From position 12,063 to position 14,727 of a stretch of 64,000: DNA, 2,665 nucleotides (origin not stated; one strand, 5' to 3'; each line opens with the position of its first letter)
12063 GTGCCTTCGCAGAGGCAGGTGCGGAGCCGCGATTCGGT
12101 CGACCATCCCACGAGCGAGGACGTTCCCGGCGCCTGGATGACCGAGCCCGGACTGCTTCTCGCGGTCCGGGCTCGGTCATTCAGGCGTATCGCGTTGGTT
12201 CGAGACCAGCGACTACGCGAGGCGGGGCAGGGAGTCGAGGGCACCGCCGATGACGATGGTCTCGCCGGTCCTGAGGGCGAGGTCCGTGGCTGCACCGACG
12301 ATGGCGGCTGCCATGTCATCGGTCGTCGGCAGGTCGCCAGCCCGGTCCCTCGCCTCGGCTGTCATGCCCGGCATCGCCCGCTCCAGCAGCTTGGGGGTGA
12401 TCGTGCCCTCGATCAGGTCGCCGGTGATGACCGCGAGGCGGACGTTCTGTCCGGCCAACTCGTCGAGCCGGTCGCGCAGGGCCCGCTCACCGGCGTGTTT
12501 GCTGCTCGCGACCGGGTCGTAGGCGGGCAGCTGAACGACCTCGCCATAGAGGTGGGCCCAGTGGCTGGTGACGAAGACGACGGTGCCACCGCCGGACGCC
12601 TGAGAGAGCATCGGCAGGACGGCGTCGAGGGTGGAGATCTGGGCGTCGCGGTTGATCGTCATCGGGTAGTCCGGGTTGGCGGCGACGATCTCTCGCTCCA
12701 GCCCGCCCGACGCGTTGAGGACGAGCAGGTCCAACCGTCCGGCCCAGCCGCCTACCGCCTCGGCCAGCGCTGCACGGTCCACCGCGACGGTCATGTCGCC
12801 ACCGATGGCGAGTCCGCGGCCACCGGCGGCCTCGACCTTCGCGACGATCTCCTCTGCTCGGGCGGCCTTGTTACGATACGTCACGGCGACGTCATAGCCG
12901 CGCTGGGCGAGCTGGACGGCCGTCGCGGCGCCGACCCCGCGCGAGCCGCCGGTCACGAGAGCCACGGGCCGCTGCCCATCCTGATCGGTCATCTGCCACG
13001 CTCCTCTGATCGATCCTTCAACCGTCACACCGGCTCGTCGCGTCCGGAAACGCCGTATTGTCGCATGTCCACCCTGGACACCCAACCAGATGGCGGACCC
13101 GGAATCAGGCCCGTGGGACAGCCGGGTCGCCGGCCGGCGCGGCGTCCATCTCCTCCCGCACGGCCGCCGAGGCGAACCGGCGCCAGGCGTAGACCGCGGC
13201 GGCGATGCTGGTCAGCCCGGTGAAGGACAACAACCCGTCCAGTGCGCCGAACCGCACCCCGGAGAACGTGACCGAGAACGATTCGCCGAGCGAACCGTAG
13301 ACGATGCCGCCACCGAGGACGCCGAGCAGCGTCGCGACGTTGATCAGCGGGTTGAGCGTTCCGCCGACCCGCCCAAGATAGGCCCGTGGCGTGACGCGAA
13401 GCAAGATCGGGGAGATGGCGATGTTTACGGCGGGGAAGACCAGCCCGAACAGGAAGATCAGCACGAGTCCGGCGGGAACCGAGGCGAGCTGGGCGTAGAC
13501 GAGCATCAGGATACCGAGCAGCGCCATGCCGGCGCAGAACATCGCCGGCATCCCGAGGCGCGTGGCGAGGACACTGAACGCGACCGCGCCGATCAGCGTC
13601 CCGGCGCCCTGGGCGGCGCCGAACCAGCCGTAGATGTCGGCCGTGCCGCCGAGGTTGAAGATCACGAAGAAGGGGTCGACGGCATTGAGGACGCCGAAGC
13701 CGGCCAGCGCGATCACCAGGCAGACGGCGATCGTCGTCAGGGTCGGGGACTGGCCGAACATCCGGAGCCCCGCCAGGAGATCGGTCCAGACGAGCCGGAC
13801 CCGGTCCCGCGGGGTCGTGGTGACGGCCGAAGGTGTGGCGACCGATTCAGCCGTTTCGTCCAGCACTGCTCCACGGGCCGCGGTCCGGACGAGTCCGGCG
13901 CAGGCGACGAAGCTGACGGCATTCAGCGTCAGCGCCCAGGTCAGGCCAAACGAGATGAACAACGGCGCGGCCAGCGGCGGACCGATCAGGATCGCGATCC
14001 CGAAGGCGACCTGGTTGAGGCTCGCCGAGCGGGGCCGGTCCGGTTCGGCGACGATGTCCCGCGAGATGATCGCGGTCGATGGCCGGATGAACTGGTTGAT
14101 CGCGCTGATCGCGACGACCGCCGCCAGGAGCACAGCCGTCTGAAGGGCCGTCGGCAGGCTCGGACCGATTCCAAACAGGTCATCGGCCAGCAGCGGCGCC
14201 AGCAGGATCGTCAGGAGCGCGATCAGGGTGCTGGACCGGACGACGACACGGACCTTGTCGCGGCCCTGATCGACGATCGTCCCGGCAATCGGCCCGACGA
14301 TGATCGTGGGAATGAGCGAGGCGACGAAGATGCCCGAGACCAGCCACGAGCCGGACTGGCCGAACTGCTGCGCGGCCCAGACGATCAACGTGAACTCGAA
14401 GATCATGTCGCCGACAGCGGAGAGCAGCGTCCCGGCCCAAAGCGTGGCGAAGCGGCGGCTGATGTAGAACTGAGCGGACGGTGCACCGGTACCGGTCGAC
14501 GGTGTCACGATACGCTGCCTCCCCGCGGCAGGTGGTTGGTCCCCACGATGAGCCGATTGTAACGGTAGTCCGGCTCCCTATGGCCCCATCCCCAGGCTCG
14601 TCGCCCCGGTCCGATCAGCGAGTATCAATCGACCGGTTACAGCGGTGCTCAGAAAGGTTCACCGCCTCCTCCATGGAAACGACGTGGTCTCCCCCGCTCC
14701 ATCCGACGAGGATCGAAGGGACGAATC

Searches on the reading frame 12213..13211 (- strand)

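Call 52: search_protein_families(library=pfam, proteins=[window:12213-13211:-], max_evalue=0.001)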
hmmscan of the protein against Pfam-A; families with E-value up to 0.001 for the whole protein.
window:12213-13211:- (332 aa): 3 families
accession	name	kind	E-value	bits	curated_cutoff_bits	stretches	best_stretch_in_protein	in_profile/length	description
PF00106.31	adh_short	-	3.2e-24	85.9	26.6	1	83-269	2-184/195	short chain dehydrogenase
PF13561.12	adh_short_C2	-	3.5e-17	63.2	27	1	91-321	6-231/236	Enoyl-(Acyl carrier protein) reductase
PF01370.27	Epimerase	-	0.00024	21.1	20.9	1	84-322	1-240/240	NAD dependent epimerase/dehydratase family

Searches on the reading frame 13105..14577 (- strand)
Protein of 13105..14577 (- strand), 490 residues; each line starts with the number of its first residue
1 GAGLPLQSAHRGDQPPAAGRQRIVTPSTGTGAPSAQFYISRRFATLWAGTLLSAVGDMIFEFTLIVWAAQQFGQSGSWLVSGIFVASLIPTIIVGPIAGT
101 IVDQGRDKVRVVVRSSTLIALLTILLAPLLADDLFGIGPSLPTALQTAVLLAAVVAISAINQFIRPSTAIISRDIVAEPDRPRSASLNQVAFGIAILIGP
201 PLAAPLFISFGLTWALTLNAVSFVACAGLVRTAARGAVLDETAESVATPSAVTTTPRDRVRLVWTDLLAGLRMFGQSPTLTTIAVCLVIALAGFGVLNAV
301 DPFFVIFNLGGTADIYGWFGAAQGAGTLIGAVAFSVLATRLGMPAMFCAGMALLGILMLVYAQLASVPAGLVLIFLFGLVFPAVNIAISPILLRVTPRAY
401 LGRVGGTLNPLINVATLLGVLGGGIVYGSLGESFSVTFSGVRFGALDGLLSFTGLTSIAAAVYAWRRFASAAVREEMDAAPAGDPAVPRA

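Call 52: search_protein_families(library=pfam, proteins=[window:13105-14577:-], max_evalue=0.001)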
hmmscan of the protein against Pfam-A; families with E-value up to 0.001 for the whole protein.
window:13105-14577:- (490 aa): 2 families
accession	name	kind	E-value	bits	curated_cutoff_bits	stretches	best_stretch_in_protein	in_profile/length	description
PF07690.21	MFS_1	-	7.4e-17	61.7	33.4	2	46-300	1-225/347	Major Facilitator Superfamily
PF05977.19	MFS_3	-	1.8e-07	30.5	27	1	41-439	10-375/524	Transmembrane secretion effector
